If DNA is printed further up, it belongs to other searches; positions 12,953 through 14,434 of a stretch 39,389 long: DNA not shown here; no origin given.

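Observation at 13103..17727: Self-contained sigma-54 cassette: rpoN chained to its own sensor kinase and an activator lacking a DNA-binding domain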

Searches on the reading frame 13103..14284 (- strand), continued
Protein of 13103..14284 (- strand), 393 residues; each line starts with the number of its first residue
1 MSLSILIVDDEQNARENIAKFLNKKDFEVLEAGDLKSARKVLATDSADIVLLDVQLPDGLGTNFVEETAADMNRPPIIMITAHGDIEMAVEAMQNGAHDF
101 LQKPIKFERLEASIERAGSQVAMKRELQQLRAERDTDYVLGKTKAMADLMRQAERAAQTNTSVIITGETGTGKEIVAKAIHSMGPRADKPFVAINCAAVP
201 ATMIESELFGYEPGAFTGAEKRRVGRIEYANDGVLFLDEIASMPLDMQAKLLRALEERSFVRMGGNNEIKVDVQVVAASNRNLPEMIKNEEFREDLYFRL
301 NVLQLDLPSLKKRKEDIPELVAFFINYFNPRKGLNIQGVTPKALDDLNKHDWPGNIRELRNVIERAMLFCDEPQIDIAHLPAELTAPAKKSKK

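Call 47: find_homologous_proteins(query=window:13103-14284:-, max_evalue=1e-20)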
Query window:13103-14284:- (393 aa): 8000 proteins with E <= 1e-20 among 8000 candidates; the best 120 are listed.
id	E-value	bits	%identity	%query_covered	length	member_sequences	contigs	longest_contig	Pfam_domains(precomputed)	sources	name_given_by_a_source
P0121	1.5e-253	858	100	100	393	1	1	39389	PF00158.33,PF07724.21,PF25601.2,PF14532.13,PF07728.21,PF00072.31,PF01078.28,PF20720.4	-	-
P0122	1.0e-252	856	100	100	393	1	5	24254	PF00158.33,PF07724.21,PF25601.2,PF14532.13,PF07728.21,PF00072.31,PF01078.28,PF20720.4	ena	-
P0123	3.6e-232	788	91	100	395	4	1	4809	PF00158.33,PF25601.2,PF14532.13,PF07728.21,PF00072.31,PF01078.28,PF20720.4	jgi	jgi:DNA-binding NtrC family response regulator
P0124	1.3e-200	684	79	100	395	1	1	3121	PF00158.33,PF07724.21,PF25601.2,PF00004.36,PF14532.13,PF07728.21,PF00072.31,PF01078.28,PF20720.4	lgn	-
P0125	8.3e-190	649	76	98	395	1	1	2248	PF00158.33,PF07724.21,PF25601.2,PF00004.36,PF14532.13,PF07728.21,PF00072.31,PF01078.28,PF20720.4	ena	-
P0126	1.4e-187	641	75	100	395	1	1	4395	PF00158.33,PF25601.2,PF00004.36,PF14532.13,PF07728.21,PF00072.31,PF01078.28,PF20720.4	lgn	-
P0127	4.0e-187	640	75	98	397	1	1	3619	PF00158.33,PF07724.21,PF25601.2,PF00004.36,PF14532.13,PF07728.21,PF00072.31,PF01078.28,PF20720.4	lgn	-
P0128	8.0e-187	639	74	100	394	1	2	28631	PF00158.33,PF07724.21,PF25601.2,PF00004.36,PF14532.13,PF07728.21,PF00072.31,PF01078.28,PF20720.4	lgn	-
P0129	3.7e-184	630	72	98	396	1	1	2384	PF00158.33,PF07724.21,PF25601.2,PF00004.36,PF14532.13,PF07728.21,PF00072.31,PF01078.28,PF13191.13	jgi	jgi:two-component system response regulator AtoC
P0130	1.5e-182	625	72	100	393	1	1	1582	PF00158.33,PF07724.21,PF25601.2,PF00004.36,PF14532.13,PF07728.21,PF00072.31,PF01078.28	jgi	jgi:DNA-binding NtrC family response regulator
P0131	3.1e-182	624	72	100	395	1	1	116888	PF00158.33,PF07724.21,PF25601.2,PF00004.36,PF14532.13,PF07728.21,PF00072.31,PF01078.28,PF13191.13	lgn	-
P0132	3.7e-182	624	74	98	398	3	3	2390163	PF00158.33,PF07724.21,PF25601.2,PF00004.36,PF14532.13,PF07728.21,PF00072.31,PF01078.28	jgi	jgi:two-component system response regulator AtoC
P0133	3.8e-182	624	72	100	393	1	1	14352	PF00158.33,PF07724.21,PF25601.2,PF00004.36,PF14532.13,PF07728.21,PF00072.31,PF01078.28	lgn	-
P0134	6.2e-182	623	71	98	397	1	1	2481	PF00158.33,PF07724.21,PF25601.2,PF00004.36,PF14532.13,PF07728.21,PF00072.31,PF01078.28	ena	-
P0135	6.3e-182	623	72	100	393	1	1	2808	PF00158.33,PF25601.2,PF00004.36,PF14532.13,PF07728.21,PF00072.31,PF01078.28,PF13191.13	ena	-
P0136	1.1e-181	622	72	100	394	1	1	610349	PF00158.33,PF25601.2,PF00004.36,PF14532.13,PF07728.21,PF00072.31,PF01078.28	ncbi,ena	-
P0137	1.2e-181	622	71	100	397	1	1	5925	PF00158.33,PF07724.21,PF25601.2,PF00493.30,PF00004.36,PF14532.13,PF07728.21,PF00072.31,PF01078.28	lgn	-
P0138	1.3e-181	622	71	100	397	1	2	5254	PF00158.33,PF07724.21,PF25601.2,PF00493.30,PF00004.36,PF14532.13,PF07728.21,PF00072.31,PF01078.28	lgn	-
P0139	1.4e-181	622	71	100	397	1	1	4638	PF00158.33,PF07724.21,PF25601.2,PF00493.30,PF00004.36,PF14532.13,PF07728.21,PF00072.31,PF01078.28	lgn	-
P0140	3.4e-181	620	71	100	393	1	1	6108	PF00158.33,PF25601.2,PF00004.36,PF14532.13,PF07728.21,PF00072.31,PF01078.28,PF13191.13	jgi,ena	-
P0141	4.0e-181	620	72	99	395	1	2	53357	PF00158.33,PF07724.21,PF25601.2,PF00004.36,PF14532.13,PF07728.21,PF00072.31,PF01078.28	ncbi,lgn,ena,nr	ncbi:MAG: sigma-54-dependent Fis family transcriptional regulator [Chloroflexi bacterium]|nr:sigma-5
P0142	5.0e-181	620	92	78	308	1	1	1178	PF00158.33,PF07724.21,PF25601.2,PF14532.13,PF07728.21,PF01078.28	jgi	jgi:DNA-binding NtrC family response regulator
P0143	6.2e-181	620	71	100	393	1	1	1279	PF00158.33,PF25601.2,PF00004.36,PF14532.13,PF07728.21,PF00072.31,PF01078.28,PF13191.13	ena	-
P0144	6.8e-181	619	72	100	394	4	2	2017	PF00158.33,PF07724.21,PF25601.2,PF00004.36,PF14532.13,PF07728.21,PF00072.31,PF01078.28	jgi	jgi:DNA-binding NtrC family response regulator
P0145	8.1e-181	619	71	100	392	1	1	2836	PF00158.33,PF07724.21,PF25601.2,PF00004.36,PF14532.13,PF07728.21,PF00072.31,PF01078.28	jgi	jgi:DNA-binding NtrC family response regulator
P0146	8.3e-181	619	71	100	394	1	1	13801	PF00158.33,PF07724.21,PF25601.2,PF00004.36,PF14532.13,PF07728.21,PF00072.31,PF01078.28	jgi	jgi:two-component system response regulator AtoC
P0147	1.1e-180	619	71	100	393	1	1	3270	PF00158.33,PF07724.21,PF25601.2,PF00004.36,PF14532.13,PF07728.21,PF00072.31,PF01078.28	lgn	-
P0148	1.1e-180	619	71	100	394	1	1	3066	PF00158.33,PF07724.21,PF25601.2,PF00004.36,PF14532.13,PF07728.21,PF00072.31,PF01078.28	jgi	jgi:two-component system response regulator AtoC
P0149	1.3e-180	618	72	100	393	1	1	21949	PF00158.33,PF07724.21,PF25601.2,PF00004.36,PF14532.13,PF07728.21,PF00072.31,PF01078.28,PF13191.13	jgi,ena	-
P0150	1.7e-180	618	71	100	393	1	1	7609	PF00158.33,PF07724.21,PF25601.2,PF00004.36,PF14532.13,PF07728.21,PF00072.31,PF01078.28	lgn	-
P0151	2.1e-180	618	71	100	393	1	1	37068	PF00158.33,PF07724.21,PF25601.2,PF00004.36,PF14532.13,PF07728.21,PF00072.31,PF01078.28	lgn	-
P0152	5.0e-180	617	71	100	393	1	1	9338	PF00158.33,PF07724.21,PF25601.2,PF00004.36,PF14532.13,PF07728.21,PF00072.31,PF01078.28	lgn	-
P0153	7.7e-180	616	71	100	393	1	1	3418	PF00158.33,PF07724.21,PF25601.2,PF00493.30,PF00004.36,PF14532.13,PF07728.21,PF00072.31,PF01078.28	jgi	jgi:DNA-binding NtrC family response regulator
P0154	8.0e-180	616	71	99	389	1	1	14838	PF00158.33,PF07724.21,PF25601.2,PF00004.36,PF14532.13,PF07728.21,PF00072.31,PF01078.28,PF20720.4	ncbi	-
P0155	9.3e-180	616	72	100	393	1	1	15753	PF00158.33,PF07724.21,PF25601.2,PF00004.36,PF14532.13,PF07728.21,PF00072.31,PF01078.28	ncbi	ncbi:MAG: sigma-54 dependent transcriptional regulator [Anaerolineales bacterium]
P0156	9.4e-180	616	70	100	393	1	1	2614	PF00158.33,PF07724.21,PF25601.2,PF00004.36,PF14532.13,PF07728.21,PF00072.31,PF01078.28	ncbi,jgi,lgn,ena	-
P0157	1.1e-179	615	71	100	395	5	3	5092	PF00158.33,PF07724.21,PF25601.2,PF00004.36,PF14532.13,PF07728.21,PF00072.31,PF01078.28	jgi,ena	-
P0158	1.2e-179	615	71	100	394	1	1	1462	PF00158.33,PF07724.21,PF25601.2,PF00004.36,PF14532.13,PF07728.21,PF00072.31,PF01078.28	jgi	jgi:two-component system response regulator AtoC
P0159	1.4e-179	615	71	100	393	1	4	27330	PF00158.33,PF07724.21,PF25601.2,PF00004.36,PF14532.13,PF07728.21,PF00072.31,PF01078.28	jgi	-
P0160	1.9e-179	615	71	99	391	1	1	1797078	PF00158.33,PF07724.21,PF25601.2,PF00004.36,PF14532.13,PF07728.21,PF00072.31,PF01078.28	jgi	jgi:DNA-binding NtrC family response regulator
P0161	2.3e-179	614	71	100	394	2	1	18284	PF00158.33,PF07724.21,PF25601.2,PF00004.36,PF14532.13,PF07728.21,PF00072.31,PF01078.28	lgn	-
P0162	2.4e-179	614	71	100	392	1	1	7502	PF00158.33,PF07724.21,PF25601.2,PF00004.36,PF14532.13,PF07728.21,PF00072.31,PF01078.28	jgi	jgi:two-component system response regulator AtoC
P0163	8.6e-179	613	71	100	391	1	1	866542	PF00158.33,PF07724.21,PF25601.2,PF00004.36,PF14532.13,PF07728.21,PF00072.31,PF01078.28,PF20720.4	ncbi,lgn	-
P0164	1.0e-178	612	71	100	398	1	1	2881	PF00158.33,PF07724.21,PF25601.2,PF00004.36,PF14532.13,PF07728.21,PF00072.31,PF01078.28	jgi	jgi:two-component system response regulator AtoC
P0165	1.2e-178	612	70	100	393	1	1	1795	PF00158.33,PF07724.21,PF25601.2,PF00004.36,PF14532.13,PF07728.21,PF00072.31,PF01078.28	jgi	jgi:two-component system response regulator AtoC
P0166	1.5e-178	612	70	100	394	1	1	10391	PF00158.33,PF07724.21,PF25601.2,PF00004.36,PF14532.13,PF07728.21,PF00072.31,PF01078.28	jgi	jgi:two-component system response regulator AtoC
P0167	1.9e-178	611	70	100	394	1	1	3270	PF00158.33,PF07724.21,PF25601.2,PF00004.36,PF14532.13,PF07728.21,PF00072.31,PF01078.28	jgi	jgi:two-component system response regulator AtoC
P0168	4.5e-178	610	71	98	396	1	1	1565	PF00158.33,PF07724.21,PF25601.2,PF00004.36,PF14532.13,PF07728.21,PF00072.31,PF01078.28,PF20720.4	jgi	jgi:two-component system response regulator AtoC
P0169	6.0e-178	610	71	98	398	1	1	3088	PF00158.33,PF07724.21,PF25601.2,PF00493.30,PF00004.36,PF14532.13,PF07728.21,PF00072.31,PF01078.28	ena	-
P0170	7.2e-178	609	72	99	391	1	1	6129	PF00158.33,PF07724.21,PF25601.2,PF00493.30,PF00004.36,PF14532.13,PF07728.21,PF00072.31,PF01078.28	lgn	-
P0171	1.2e-177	609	70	100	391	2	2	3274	PF00158.33,PF07724.21,PF25601.2,PF00004.36,PF14532.13,PF07728.21,PF00072.31,PF01078.28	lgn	-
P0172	1.6e-177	608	70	100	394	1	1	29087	PF00158.33,PF07724.21,PF25601.2,PF00004.36,PF14532.13,PF07728.21,PF00072.31,PF01078.28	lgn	-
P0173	1.9e-177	608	71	100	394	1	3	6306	PF00158.33,PF07724.21,PF25601.2,PF00004.36,PF14532.13,PF07728.21,PF00072.31,PF01078.28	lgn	-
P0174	1.9e-177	608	71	100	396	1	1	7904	PF00158.33,PF07724.21,PF25601.2,PF00004.36,PF14532.13,PF07728.21,PF00072.31,PF01078.28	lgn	-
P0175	2.2e-177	608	70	100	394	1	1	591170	PF00158.33,PF07724.21,PF25601.2,PF00004.36,PF14532.13,PF07728.21,PF00072.31,PF01078.28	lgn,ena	-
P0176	2.7e-177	608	70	100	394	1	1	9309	PF00158.33,PF07724.21,PF25601.2,PF00493.30,PF00004.36,PF14532.13,PF07728.21,PF00072.31,PF01078.28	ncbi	ncbi:MAG: sigma-54 dependent transcriptional regulator [Anaerolineales bacterium]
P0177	3.5e-177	607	68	100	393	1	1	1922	PF00158.33,PF07724.21,PF25601.2,PF00004.36,PF14532.13,PF07728.21,PF00072.31,PF01078.28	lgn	-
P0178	3.8e-177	607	70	100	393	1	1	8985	PF00158.33,PF07724.21,PF25601.2,PF00004.36,PF14532.13,PF07728.21,PF00072.31,PF01078.28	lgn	-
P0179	4.2e-177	607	71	100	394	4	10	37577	PF00158.33,PF07724.21,PF25601.2,PF00004.36,PF14532.13,PF07728.21,PF00072.31,PF01078.28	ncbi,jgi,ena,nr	ncbi:MAG TPA: sigma-54 dependent transcriptional regulator [Anaerolineales bacterium]|nr:sigma-54 de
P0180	4.4e-177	607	71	100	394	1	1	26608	PF00158.33,PF07724.21,PF25601.2,PF00004.36,PF14532.13,PF07728.21,PF00072.31,PF01078.28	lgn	-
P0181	4.8e-177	607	70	100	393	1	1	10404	PF00158.33,PF07724.21,PF25601.2,PF00004.36,PF14532.13,PF07728.21,PF00072.31,PF01078.28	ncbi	-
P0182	6.2e-177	606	69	100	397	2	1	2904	PF00158.33,PF07724.21,PF25601.2,PF00493.30,PF00004.36,PF14532.13,PF07728.21,PF00072.31,PF01078.28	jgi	-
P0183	6.4e-177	606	71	99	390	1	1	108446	PF00158.33,PF07724.21,PF25601.2,PF00004.36,PF14532.13,PF07728.21,PF00072.31,PF01078.28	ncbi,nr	ncbi:MAG: sigma-54-dependent Fis family transcriptional regulator [Anaerolineales bacterium]|nr:sigm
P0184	1.1e-176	606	71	99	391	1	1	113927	PF00158.33,PF07724.21,PF25601.2,PF00493.30,PF00004.36,PF14532.13,PF07728.21,PF00072.31,PF01078.28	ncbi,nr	ncbi:MAG: sigma-54-dependent Fis family transcriptional regulator [Anaerolineales bacterium]|nr:sigm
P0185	1.6e-176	605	71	100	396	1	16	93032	PF00158.33,PF07724.21,PF25601.2,PF00004.36,PF14532.13,PF07728.21,PF00072.31,PF01078.28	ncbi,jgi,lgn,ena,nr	ncbi:MAG TPA: sigma-54 dependent transcriptional regulator [Anaerolineales bacterium]|jgi:DNA-bindin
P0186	2.2e-176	605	70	100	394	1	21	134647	PF00158.33,PF07724.21,PF25601.2,PF00004.36,PF14532.13,PF07728.21,PF00072.31,PF01078.28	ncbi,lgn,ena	-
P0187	2.8e-176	604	69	98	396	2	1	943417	PF00158.33,PF07724.21,PF25601.2,PF00493.30,PF00004.36,PF14532.13,PF07728.21,PF00072.31,PF01078.28,PF13191.13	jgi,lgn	jgi:DNA-binding NtrC family response regulator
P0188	5.7e-176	603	70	100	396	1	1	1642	PF00158.33,PF07724.21,PF25601.2,PF00004.36,PF14532.13,PF07728.21,PF00072.31,PF01078.28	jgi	jgi:DNA-binding NtrC family response regulator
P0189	7.0e-176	603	70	100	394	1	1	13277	PF00158.33,PF07724.21,PF25601.2,PF00004.36,PF14532.13,PF07728.21,PF00072.31,PF01078.28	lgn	-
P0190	1.3e-175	602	69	98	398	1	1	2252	PF00158.33,PF07724.21,PF25601.2,PF00493.30,PF00004.36,PF14532.13,PF07728.21,PF00072.31,PF01078.28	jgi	jgi:DNA-binding NtrC family response regulator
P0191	1.4e-175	602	70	100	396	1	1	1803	PF00158.33,PF07724.21,PF25601.2,PF00004.36,PF14532.13,PF07728.21,PF00072.31,PF01078.28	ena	-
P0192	1.5e-175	602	70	100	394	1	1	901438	PF00158.33,PF07724.21,PF25601.2,PF00004.36,PF14532.13,PF07728.21,PF00072.31,PF01078.28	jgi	jgi:two-component system response regulator AtoC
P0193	1.7e-175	602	70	98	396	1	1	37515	PF00158.33,PF07724.21,PF25601.2,PF00493.30,PF00004.36,PF14532.13,PF07728.21,PF00072.31,PF01078.28,PF13191.13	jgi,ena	-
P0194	3.0e-175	601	71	100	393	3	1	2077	PF00158.33,PF07724.21,PF25601.2,PF00493.30,PF00004.36,PF14532.13,PF07728.21,PF00072.31,PF01078.28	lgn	-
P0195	4.8e-175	600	70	100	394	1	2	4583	PF00158.33,PF07724.21,PF25601.2,PF00004.36,PF14532.13,PF07728.21,PF00072.31,PF01078.28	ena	-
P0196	1.4e-174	599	70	100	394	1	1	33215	PF00158.33,PF07724.21,PF25601.2,PF00004.36,PF14532.13,PF07728.21,PF00072.31,PF01078.28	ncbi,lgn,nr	ncbi:MAG: sigma-54 dependent transcriptional regulator [Chloroflexi bacterium]|nr:sigma-54 dependent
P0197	1.4e-174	599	70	100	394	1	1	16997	PF00158.33,PF07724.21,PF25601.2,PF00004.36,PF14532.13,PF07728.21,PF00072.31,PF01078.28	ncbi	ncbi:MAG: sigma-54 dependent transcriptional regulator [Anaerolineales bacterium]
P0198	1.4e-174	599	70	100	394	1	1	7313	PF00158.33,PF07724.21,PF25601.2,PF00004.36,PF14532.13,PF07728.21,PF00072.31,PF01078.28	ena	-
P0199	1.5e-174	599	70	98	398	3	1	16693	PF00158.33,PF07724.21,PF25601.2,PF00493.30,PF00004.36,PF14532.13,PF07728.21,PF00072.31,PF01078.28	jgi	jgi:DNA-binding NtrC family response regulator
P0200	1.5e-174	599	70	100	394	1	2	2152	PF00158.33,PF07724.21,PF25601.2,PF00004.36,PF14532.13,PF07728.21,PF00072.31,PF01078.28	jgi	jgi:two-component system response regulator AtoC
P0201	1.5e-174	599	70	100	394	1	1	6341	PF00158.33,PF07724.21,PF25601.2,PF00004.36,PF14532.13,PF07728.21,PF00072.31,PF01078.28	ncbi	-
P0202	2.3e-174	598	68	100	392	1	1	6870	PF00158.33,PF07724.21,PF25601.2,PF00004.36,PF14532.13,PF07728.21,PF00072.31,PF01078.28,PF13191.13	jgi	jgi:two-component system, NtrC family, response regulator AtoC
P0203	3.1e-174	598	70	100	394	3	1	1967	PF00158.33,PF07724.21,PF25601.2,PF00004.36,PF14532.13,PF07728.21,PF00072.31,PF01078.28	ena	-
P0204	4.0e-174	597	70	100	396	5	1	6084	PF00158.33,PF07724.21,PF25601.2,PF00004.36,PF14532.13,PF07728.21,PF00072.31,PF01078.28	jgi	jgi:DNA-binding NtrC family response regulator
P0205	4.9e-174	597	69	100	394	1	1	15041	PF00158.33,PF07724.21,PF25601.2,PF00004.36,PF14532.13,PF07728.21,PF00072.31,PF01078.28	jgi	jgi:DNA-binding NtrC family response regulator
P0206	6.2e-174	597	68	100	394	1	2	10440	PF00158.33,PF07724.21,PF25601.2,PF00004.36,PF14532.13,PF07728.21,PF00072.31,PF01078.28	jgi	jgi:DNA-binding NtrC family response regulator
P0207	7.4e-174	596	70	100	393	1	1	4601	PF00158.33,PF07724.21,PF25601.2,PF00004.36,PF14532.13,PF07728.21,PF00072.31,PF01078.28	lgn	-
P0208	8.5e-174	596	69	100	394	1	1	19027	PF00158.33,PF07724.21,PF25601.2,PF00004.36,PF14532.13,PF07728.21,PF00072.31,PF01078.28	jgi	jgi:DNA-binding NtrC family response regulator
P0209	2.3e-173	595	69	99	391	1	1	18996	PF00158.33,PF07724.21,PF06068.20,PF25601.2,PF00493.30,PF00004.36,PF14532.13,PF07728.21,PF00072.31,PF01078.28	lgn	-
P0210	3.2e-173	594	69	99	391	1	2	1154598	PF00158.33,PF07724.21,PF06068.20,PF25601.2,PF00493.30,PF00004.36,PF14532.13,PF07728.21,PF00072.31,PF01078.28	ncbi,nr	ncbi:MAG: sigma-54-dependent Fis family transcriptional regulator [Anaerolineales bacterium]|nr:sigm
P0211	9.5e-173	593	69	99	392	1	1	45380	PF00158.33,PF07724.21,PF25601.2,PF00004.36,PF14532.13,PF07728.21,PF00072.31,PF01078.28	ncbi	ncbi:MAG: sigma-54 dependent transcriptional regulator [Anaerolineales bacterium]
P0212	1.1e-171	589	68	100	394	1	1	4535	PF00158.33,PF07724.21,PF25601.2,PF00004.36,PF14532.13,PF07728.21,PF00072.31,PF01078.28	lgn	-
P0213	1.5e-171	589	67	100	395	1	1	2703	PF00158.33,PF07724.21,PF25601.2,PF00004.36,PF14532.13,PF07728.21,PF00072.31,PF01078.28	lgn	-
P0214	1.6e-171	589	68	100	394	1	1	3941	PF00158.33,PF07724.21,PF25601.2,PF00004.36,PF14532.13,PF07728.21,PF00072.31,PF01078.28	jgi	jgi:DNA-binding NtrC family response regulator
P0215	3.8e-171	587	67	99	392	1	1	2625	PF00158.33,PF07724.21,PF25601.2,PF00004.36,PF14532.13,PF07728.21,PF00072.31,PF01078.28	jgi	jgi:DNA-binding NtrC family response regulator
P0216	6.0e-171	587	67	100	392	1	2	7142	PF00158.33,PF07724.21,PF25601.2,PF14532.13,PF07728.21,PF00072.31,PF01078.28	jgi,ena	jgi:DNA-binding NtrC family response regulator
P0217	6.3e-171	587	68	100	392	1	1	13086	PF00158.33,PF07724.21,PF25601.2,PF14532.13,PF07728.21,PF00072.31,PF01078.28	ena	-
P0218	8.8e-171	586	67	100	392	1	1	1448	PF00158.33,PF07724.21,PF25601.2,PF14532.13,PF07728.21,PF00072.31,PF01078.28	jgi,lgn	-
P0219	6.1e-170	583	68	98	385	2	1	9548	PF00158.33,PF07724.21,PF25601.2,PF14532.13,PF07728.21,PF00072.31,PF01078.28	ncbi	ncbi:MAG: sigma-54-dependent transcriptional regulator [Anaerolineales bacterium]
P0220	2.2e-166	572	65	100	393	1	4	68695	PF00158.33,PF07724.21,PF25601.2,PF00004.36,PF14532.13,PF07728.21,PF00072.31,PF01078.28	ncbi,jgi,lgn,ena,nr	ncbi:MAG: sigma-54-dependent Fis family transcriptional regulator [Anaerolineales bacterium]|jgi:DNA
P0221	5.5e-166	570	65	100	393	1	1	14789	PF00158.33,PF07724.21,PF25601.2,PF00004.36,PF14532.13,PF07728.21,PF00072.31,PF01078.28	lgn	-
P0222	1.1e-165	569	65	100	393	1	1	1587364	PF00158.33,PF07724.21,PF25601.2,PF00004.36,PF14532.13,PF07728.21,PF00072.31,PF01078.28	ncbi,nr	ncbi:MAG: sigma-54-dependent Fis family transcriptional regulator [Anaerolineales bacterium]|nr:sigm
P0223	2.0e-165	569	65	99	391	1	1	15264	PF00158.33,PF07724.21,PF25601.2,PF00004.36,PF14532.13,PF07728.21,PF00072.31,PF01078.28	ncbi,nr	ncbi:MAG: sigma-54-dependent Fis family transcriptional regulator [Anaerolineales bacterium]|nr:sigm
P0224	9.5e-165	566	66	98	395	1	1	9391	PF00158.33,PF07724.21,PF25601.2,PF00493.30,PF00004.36,PF14532.13,PF07728.21,PF00072.31,PF01078.28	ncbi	-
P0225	6.3e-164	564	65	100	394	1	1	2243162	PF00158.33,PF07724.21,PF25601.2,PF00004.36,PF14532.13,PF07728.21,PF00072.31,PF01078.28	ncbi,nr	ncbi:MAG: sigma-54-dependent Fis family transcriptional regulator [Anaerolineales bacterium]|nr:MAG:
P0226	1.6e-163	562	65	100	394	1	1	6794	PF00158.33,PF07724.21,PF25601.2,PF00004.36,PF14532.13,PF07728.21,PF00072.31,PF01078.28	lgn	-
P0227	3.7e-163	561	65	100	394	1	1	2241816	PF00158.33,PF07724.21,PF25601.2,PF00004.36,PF14532.13,PF07728.21,PF00072.31,PF01078.28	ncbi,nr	ncbi:MAG: sigma-54-dependent Fis family transcriptional regulator [Anaerolineales bacterium]|nr:MAG:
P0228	1.0e-162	560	65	98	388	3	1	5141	PF00158.33,PF07724.21,PF25601.2,PF00493.30,PF00004.36,PF14532.13,PF07728.21,PF00072.31,PF01078.28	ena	-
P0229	1.3e-162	559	64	100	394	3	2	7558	PF00158.33,PF07724.21,PF25601.2,PF00004.36,PF14532.13,PF07728.21,PF00072.31,PF01078.28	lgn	-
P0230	3.1e-162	558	65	98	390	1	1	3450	PF00158.33,PF07724.21,PF25601.2,PF00493.30,PF00004.36,PF14532.13,PF07728.21,PF00072.31,PF01078.28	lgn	-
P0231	5.0e-162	557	65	98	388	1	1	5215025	PF00158.33,PF07724.21,PF25601.2,PF00493.30,PF00004.36,PF14532.13,PF07728.21,PF00072.31,PF01078.28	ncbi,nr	ncbi:MAG: sigma-54-dependent Fis family transcriptional regulator [bacterium]|nr:MAG: sigma-54-depen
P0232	1.9e-161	555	65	97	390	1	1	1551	PF00158.33,PF07724.21,PF25601.2,PF00493.30,PF14532.13,PF07728.21,PF00072.31,PF20720.4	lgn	-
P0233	1.9e-161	555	65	98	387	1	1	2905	PF20030.6,PF00158.33,PF07724.21,PF25601.2,PF00493.30,PF00004.36,PF14532.13,PF07728.21,PF00072.31,PF01078.28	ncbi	-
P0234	5.3e-161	554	66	98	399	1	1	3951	PF00158.33,PF25601.2,PF00004.36,PF14532.13,PF07728.21,PF00072.31,PF01078.28,PF13191.13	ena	-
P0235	5.3e-161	554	65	98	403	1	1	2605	PF00158.33,PF07724.21,PF25601.2,PF00493.30,PF00004.36,PF14532.13,PF07728.21,PF00072.31,PF01078.28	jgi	jgi:DNA-binding NtrC family response regulator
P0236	1.1e-160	553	65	98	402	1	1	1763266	PF00158.33,PF07724.21,PF25601.2,PF00493.30,PF00004.36,PF14532.13,PF07728.21,PF00072.31,PF01078.28,PF20720.4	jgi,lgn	jgi:DNA-binding NtrC family response regulator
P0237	1.5e-160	552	64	100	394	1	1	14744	PF00158.33,PF07724.21,PF25601.2,PF00004.36,PF14532.13,PF07728.21,PF00072.31,PF01078.28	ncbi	-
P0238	1.6e-160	552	64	98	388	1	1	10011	PF00158.33,PF07724.21,PF25601.2,PF00493.30,PF00004.36,PF14532.13,PF07728.21,PF00072.31,PF01078.28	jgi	jgi:DNA-binding NtrC family response regulator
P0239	1.7e-160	552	64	98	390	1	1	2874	PF00158.33,PF07724.21,PF25601.2,PF00493.30,PF00004.36,PF14532.13,PF07728.21,PF00072.31,PF01078.28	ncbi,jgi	-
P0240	3.0e-160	552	64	98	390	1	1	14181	PF00158.33,PF07724.21,PF25601.2,PF00493.30,PF00004.36,PF14532.13,PF07728.21,PF00072.31,PF01078.28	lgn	-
